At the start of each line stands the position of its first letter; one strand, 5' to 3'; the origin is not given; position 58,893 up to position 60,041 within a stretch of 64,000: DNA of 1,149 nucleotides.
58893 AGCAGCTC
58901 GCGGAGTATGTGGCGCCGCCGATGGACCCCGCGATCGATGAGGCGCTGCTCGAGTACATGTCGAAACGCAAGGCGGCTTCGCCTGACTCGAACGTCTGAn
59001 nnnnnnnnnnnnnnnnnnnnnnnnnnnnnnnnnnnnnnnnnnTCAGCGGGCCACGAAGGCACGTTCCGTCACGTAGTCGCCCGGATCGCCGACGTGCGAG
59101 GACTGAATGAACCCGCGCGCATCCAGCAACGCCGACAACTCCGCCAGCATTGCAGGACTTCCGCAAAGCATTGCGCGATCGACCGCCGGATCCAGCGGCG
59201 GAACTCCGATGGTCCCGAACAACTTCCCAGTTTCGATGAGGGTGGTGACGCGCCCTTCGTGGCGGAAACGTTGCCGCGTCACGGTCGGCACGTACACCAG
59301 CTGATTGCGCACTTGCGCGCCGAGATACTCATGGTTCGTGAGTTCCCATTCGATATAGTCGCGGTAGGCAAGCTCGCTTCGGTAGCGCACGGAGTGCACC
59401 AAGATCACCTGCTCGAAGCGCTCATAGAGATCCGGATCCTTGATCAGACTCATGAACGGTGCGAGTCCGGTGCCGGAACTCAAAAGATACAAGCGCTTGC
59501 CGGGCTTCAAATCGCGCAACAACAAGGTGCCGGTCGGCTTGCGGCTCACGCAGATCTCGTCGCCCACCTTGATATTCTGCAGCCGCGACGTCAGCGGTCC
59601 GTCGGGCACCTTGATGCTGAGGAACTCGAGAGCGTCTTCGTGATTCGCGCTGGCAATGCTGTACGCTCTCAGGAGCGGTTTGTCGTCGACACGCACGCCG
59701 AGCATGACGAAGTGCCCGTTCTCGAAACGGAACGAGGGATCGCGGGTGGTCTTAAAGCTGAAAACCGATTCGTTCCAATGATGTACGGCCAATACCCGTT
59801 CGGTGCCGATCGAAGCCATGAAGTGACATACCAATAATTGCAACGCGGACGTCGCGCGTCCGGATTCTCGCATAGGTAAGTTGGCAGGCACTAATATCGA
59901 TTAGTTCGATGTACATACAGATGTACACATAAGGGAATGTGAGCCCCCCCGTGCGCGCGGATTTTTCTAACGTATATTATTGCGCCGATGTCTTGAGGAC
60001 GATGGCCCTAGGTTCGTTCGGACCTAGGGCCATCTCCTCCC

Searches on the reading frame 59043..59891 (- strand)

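Call 87: search_protein_families(library=pfam, proteins=[window:59043-59891:-], max_evalue=0.00001)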
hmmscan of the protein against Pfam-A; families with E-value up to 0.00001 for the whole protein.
window:59043-59891:- (282 aa): 2 families
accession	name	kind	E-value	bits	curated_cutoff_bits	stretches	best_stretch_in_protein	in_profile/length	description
PF00970.30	FAD_binding_6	-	4e-08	33.9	21.1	1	40-115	13-90/99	Oxidoreductase FAD-binding domain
PF00175.26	NAD_binding_1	-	7e-06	27.1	22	0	136-250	1-105/109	Oxidoreductase NAD-binding domain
